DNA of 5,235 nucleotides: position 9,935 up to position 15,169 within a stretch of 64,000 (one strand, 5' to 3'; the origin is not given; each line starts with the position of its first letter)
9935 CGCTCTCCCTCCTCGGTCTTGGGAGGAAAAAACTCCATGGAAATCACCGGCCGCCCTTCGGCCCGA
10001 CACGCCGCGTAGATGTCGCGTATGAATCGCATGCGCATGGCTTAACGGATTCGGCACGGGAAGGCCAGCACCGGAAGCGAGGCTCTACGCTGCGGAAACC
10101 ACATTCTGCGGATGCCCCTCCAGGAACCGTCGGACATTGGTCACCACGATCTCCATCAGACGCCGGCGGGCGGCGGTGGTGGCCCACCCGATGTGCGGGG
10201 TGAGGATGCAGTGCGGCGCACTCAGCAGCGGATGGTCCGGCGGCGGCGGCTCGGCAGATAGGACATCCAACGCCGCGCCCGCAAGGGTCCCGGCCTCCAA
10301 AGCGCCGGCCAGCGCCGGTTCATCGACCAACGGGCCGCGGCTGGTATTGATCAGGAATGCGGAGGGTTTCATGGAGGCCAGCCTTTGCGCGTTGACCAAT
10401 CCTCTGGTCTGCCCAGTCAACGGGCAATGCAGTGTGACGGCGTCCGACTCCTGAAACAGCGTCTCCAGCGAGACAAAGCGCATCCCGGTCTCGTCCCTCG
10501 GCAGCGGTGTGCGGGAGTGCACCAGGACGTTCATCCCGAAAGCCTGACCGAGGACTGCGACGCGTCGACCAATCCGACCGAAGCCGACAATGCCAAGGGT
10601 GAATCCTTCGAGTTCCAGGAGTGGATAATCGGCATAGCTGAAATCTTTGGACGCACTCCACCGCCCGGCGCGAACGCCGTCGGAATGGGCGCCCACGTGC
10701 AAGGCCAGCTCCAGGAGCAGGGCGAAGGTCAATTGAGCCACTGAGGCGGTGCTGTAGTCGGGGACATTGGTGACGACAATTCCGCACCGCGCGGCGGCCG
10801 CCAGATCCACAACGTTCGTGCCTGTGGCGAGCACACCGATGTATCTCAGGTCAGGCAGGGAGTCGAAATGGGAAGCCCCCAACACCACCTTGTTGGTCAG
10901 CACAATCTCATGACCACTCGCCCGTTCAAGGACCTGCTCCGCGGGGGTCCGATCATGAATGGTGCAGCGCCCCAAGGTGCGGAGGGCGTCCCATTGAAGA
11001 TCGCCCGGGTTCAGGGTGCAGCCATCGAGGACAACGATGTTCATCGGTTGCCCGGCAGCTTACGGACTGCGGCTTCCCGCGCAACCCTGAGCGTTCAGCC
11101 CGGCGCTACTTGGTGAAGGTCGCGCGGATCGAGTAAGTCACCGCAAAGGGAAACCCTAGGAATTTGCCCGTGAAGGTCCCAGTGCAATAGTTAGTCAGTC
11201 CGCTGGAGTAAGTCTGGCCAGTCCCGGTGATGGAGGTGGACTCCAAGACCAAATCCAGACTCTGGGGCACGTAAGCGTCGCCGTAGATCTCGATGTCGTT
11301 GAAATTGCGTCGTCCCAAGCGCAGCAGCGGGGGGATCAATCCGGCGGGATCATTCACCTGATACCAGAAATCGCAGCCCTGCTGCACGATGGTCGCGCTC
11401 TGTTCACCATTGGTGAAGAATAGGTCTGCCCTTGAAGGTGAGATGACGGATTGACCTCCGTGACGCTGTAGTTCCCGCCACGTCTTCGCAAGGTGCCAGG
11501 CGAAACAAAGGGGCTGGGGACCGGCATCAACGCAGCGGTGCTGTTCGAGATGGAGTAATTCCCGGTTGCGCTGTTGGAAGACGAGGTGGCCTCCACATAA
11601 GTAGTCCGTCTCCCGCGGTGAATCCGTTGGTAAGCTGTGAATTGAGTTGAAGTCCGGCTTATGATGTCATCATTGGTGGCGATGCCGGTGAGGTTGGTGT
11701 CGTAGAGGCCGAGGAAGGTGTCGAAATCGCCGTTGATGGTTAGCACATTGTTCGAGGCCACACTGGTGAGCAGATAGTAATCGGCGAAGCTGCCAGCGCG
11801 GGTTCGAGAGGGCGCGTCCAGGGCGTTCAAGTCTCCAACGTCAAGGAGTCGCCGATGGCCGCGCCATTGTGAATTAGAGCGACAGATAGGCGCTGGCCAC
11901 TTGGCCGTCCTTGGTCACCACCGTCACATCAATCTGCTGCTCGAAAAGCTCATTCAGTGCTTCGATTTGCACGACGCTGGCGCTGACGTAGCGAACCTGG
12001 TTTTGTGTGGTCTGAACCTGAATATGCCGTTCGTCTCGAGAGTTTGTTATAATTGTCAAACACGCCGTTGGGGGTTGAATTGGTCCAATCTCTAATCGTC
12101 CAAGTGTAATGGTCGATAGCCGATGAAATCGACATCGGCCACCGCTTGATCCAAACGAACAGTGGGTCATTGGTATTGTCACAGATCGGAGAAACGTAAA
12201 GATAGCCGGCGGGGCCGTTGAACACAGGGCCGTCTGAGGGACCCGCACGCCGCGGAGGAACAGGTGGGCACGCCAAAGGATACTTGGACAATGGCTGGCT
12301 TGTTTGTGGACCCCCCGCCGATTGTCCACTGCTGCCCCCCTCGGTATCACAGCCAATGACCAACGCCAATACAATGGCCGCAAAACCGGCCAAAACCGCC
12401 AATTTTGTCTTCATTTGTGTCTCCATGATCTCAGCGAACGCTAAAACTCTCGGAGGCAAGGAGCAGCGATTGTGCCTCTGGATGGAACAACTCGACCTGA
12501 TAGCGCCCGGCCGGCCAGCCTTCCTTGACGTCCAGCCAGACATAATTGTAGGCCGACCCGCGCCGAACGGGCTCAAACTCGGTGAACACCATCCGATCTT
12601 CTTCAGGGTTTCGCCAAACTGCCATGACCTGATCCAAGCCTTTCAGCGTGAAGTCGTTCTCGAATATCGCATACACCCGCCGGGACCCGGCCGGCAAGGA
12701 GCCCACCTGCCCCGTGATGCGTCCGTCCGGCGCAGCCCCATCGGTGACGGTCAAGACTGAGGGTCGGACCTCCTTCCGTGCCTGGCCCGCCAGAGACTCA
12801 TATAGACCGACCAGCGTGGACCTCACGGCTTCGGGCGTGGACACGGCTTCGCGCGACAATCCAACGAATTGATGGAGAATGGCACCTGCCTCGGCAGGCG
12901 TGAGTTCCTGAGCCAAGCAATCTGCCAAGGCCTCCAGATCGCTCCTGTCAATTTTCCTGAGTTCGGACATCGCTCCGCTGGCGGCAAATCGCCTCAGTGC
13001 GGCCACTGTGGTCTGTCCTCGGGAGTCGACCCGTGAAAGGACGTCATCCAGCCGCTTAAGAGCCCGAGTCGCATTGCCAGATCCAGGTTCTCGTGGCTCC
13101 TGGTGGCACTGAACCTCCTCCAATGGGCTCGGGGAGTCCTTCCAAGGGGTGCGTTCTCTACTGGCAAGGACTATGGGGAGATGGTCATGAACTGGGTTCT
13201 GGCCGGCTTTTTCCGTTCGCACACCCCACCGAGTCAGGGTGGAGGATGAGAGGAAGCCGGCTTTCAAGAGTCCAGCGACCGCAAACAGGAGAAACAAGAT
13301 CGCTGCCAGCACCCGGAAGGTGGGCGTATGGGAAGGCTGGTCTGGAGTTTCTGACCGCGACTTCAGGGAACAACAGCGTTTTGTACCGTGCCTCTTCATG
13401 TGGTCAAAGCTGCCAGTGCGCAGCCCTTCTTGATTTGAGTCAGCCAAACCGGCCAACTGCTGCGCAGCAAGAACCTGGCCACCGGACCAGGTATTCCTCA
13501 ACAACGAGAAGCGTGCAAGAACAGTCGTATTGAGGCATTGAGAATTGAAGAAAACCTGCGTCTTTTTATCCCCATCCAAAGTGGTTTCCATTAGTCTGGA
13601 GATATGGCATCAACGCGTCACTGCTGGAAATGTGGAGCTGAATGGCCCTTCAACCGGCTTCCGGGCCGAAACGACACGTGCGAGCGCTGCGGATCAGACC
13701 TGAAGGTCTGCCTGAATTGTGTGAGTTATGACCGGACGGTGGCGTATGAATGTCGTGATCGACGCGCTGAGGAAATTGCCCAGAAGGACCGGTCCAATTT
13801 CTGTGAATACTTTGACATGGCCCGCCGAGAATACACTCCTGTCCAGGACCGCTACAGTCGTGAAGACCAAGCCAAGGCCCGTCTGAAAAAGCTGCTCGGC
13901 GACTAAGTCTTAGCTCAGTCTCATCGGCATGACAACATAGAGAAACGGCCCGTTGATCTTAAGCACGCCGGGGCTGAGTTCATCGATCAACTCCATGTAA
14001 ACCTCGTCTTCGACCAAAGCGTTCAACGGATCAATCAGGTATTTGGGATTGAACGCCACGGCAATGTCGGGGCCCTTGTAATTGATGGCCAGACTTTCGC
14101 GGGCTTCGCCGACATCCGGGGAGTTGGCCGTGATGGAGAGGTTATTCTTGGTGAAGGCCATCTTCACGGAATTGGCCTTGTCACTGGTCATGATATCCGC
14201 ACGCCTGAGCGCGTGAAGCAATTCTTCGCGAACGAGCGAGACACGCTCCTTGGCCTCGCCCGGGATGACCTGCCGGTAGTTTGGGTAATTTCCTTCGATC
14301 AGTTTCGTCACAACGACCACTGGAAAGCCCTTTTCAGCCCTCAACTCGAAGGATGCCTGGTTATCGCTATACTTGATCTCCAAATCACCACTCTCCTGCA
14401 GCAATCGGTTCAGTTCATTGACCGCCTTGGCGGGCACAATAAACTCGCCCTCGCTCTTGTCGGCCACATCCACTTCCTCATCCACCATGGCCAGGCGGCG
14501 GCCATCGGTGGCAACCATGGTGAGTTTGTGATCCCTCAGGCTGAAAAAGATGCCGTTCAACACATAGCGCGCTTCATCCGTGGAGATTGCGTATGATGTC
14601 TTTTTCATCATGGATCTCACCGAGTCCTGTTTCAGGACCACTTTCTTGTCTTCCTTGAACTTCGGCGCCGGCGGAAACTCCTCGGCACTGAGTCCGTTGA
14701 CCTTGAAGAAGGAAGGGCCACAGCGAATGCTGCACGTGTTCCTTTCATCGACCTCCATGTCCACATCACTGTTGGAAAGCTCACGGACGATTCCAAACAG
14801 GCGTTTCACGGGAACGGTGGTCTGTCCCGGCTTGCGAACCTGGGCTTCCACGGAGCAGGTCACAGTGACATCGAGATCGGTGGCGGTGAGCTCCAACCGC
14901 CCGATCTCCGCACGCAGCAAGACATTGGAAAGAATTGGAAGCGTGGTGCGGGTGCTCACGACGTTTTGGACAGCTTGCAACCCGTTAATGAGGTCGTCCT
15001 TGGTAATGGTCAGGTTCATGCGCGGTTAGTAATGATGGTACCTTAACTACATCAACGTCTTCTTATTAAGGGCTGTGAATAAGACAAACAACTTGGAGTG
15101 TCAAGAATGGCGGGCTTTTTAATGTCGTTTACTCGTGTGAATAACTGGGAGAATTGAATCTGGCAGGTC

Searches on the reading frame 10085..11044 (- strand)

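Call 13: search_protein_families(library=pfam, max_evalue=0.001, proteins=[window:10085-11044:-])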
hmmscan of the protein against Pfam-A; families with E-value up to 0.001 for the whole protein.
window:10085-11044:- (319 aa): 2 families
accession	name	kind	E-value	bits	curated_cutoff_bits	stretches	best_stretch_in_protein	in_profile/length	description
PF02826.25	2-Hacid_dh_C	-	1.1e-61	207.7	25.1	1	107-286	1-178/178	D-isomer specific 2-hydroxyacid dehydrogenase, NAD binding domain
PF00389.36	2-Hacid_dh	-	4.3e-25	88.4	24.6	1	26-316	21-133/134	D-isomer specific 2-hydroxyacid dehydrogenase, catalytic domain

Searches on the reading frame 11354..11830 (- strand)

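Call 13: search_protein_families(library=pfam, max_evalue=0.001, proteins=[window:11354-11830:-])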
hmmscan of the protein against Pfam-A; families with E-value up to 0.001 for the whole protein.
window:11354-11830:- (158 aa): 1 family
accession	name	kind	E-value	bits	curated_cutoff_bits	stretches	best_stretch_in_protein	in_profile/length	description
PF06433.17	Me-amine-dh_H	-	0.00033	20.2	21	1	26-84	16-74/343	Methylamine dehydrogenase heavy chain (MADH)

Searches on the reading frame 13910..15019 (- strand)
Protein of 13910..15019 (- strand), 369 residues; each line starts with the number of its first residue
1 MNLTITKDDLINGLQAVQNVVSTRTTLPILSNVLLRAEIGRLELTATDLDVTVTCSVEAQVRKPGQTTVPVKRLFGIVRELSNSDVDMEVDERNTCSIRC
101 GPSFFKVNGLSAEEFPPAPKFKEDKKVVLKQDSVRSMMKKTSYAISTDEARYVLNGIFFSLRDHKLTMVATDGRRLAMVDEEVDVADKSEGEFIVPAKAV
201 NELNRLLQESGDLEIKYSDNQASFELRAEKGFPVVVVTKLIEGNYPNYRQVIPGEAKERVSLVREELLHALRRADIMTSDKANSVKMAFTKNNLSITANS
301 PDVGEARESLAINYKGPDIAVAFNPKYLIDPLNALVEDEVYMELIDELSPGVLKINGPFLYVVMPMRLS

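Call 13: search_protein_families(library=pfam, max_evalue=0.001, proteins=[window:13910-15019:-])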
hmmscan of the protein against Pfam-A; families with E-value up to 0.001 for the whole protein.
window:13910-15019:- (369 aa): 3 families
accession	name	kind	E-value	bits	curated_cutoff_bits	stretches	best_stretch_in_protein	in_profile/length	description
PF00712.24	DNA_pol3_beta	-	1.9e-39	134.9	24.4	2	1-116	1-117/120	DNA polymerase III beta subunit, N-terminal domain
PF02767.21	DNA_pol3_beta_2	-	1.9e-30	106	27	1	129-247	2-116/116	DNA polymerase III beta subunit, central domain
PF02768.20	DNA_pol3_beta_3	-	2e-27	95.9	27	1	249-367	1-121/121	DNA polymerase III beta subunit, C-terminal domain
